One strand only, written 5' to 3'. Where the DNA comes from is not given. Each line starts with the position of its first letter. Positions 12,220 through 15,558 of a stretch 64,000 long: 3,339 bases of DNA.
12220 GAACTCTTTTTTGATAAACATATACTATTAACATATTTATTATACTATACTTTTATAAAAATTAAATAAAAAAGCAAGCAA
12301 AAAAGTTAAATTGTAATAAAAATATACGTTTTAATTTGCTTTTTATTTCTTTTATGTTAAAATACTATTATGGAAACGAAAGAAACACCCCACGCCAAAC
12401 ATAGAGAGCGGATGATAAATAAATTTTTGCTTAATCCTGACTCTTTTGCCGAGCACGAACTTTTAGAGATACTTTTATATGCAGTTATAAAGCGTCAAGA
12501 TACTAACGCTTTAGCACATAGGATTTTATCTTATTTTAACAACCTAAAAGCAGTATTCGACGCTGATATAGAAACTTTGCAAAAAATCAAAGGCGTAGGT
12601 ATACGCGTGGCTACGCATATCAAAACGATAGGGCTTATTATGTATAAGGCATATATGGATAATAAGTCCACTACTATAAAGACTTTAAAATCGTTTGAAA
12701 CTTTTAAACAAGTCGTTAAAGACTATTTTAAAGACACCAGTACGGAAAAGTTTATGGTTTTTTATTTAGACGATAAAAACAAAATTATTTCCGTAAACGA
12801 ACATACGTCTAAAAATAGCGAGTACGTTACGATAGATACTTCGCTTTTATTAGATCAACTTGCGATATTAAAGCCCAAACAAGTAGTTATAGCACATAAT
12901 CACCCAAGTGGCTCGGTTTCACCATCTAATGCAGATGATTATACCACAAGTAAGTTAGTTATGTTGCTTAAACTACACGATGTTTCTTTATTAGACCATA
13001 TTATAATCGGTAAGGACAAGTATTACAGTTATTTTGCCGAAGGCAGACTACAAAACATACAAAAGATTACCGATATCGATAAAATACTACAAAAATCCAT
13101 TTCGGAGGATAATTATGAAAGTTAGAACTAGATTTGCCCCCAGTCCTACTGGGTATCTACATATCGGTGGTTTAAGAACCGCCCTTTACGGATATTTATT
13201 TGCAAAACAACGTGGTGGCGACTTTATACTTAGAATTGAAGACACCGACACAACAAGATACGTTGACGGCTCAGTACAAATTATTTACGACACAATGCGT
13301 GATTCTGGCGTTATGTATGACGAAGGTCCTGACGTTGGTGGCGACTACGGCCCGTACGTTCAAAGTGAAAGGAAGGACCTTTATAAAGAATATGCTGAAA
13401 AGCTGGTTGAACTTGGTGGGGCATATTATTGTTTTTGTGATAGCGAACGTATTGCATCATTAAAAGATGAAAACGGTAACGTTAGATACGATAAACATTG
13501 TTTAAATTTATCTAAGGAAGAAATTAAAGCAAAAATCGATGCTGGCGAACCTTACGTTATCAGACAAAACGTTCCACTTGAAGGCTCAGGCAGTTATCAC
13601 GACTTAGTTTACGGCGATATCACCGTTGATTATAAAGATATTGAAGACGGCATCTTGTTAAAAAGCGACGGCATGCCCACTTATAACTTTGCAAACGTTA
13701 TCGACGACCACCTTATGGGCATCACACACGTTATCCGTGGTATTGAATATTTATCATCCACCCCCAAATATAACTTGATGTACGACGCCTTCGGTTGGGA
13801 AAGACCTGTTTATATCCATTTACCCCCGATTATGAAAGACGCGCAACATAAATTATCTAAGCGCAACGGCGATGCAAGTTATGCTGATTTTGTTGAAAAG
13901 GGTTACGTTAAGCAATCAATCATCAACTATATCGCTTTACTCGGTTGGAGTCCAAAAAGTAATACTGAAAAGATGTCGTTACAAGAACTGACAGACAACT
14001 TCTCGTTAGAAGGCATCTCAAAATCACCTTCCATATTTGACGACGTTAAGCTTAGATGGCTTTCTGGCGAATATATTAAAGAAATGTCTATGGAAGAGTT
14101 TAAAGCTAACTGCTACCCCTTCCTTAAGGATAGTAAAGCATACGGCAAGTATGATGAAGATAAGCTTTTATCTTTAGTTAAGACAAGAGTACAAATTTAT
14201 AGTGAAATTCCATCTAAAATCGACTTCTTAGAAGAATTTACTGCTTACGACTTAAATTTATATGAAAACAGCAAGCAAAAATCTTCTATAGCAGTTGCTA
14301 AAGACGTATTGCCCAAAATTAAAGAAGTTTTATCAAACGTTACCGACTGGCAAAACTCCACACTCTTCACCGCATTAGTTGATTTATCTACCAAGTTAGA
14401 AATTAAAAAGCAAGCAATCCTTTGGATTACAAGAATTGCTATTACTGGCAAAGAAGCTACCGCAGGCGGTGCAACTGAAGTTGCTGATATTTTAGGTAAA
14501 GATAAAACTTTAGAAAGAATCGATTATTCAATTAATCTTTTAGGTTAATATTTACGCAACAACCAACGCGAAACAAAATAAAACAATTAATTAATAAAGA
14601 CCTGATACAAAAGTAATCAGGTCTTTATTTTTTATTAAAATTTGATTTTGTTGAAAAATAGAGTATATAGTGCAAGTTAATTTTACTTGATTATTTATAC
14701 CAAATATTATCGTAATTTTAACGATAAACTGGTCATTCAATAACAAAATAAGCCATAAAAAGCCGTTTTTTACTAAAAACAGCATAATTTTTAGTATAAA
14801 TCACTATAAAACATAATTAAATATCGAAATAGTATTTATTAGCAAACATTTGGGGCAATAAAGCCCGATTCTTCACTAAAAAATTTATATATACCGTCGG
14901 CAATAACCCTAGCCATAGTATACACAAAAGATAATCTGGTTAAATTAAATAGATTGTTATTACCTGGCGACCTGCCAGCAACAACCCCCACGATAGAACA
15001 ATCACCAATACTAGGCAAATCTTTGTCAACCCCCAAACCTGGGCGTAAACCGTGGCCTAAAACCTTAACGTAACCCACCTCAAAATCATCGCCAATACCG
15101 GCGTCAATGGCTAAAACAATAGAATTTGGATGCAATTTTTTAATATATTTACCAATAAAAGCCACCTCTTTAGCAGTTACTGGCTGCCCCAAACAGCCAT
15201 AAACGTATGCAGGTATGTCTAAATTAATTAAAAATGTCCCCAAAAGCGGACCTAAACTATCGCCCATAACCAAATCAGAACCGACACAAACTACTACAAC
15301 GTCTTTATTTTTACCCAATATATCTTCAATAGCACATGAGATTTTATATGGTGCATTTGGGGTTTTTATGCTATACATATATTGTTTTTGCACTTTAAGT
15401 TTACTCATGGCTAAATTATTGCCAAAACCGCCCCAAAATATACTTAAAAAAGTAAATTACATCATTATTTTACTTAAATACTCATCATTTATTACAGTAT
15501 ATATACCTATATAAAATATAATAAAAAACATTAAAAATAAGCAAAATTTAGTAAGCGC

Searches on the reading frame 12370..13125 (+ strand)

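Call 47: search_protein_families(library=pfam, proteins=[window:12370-13125:+], max_evalue=0.001)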
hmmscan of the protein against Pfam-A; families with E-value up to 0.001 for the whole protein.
window:12370-13125:+ (251 aa): 4 families
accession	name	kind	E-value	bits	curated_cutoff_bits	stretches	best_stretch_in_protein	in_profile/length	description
PF04002.20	RadC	-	5.9e-27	94.4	22.1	1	107-224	2-119/121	RadC-like JAB domain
PF20582.4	UPF0758_N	-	8.6e-08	32.6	27.1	1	10-78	9-73/77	UPF0758 N-terminal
PF14520.12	HHH_5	-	0.00016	22.5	27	1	47-82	13-49/57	Helix-hairpin-helix domain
PF12826.13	HHH_2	-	0.00024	21.6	27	1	47-85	14-52/64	Helix-hairpin-helix motif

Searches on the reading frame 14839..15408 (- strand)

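Call 47: search_protein_families(library=pfam, proteins=[window:14839-15408:-], max_evalue=0.001)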
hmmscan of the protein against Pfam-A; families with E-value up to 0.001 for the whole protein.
window:14839-15408:- (189 aa): 1 family
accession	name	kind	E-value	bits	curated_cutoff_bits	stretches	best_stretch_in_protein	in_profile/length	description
PF06866.16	DUF1256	-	4.9e-39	133.8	27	1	14-171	4-163/164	Protein of unknown function (DUF1256)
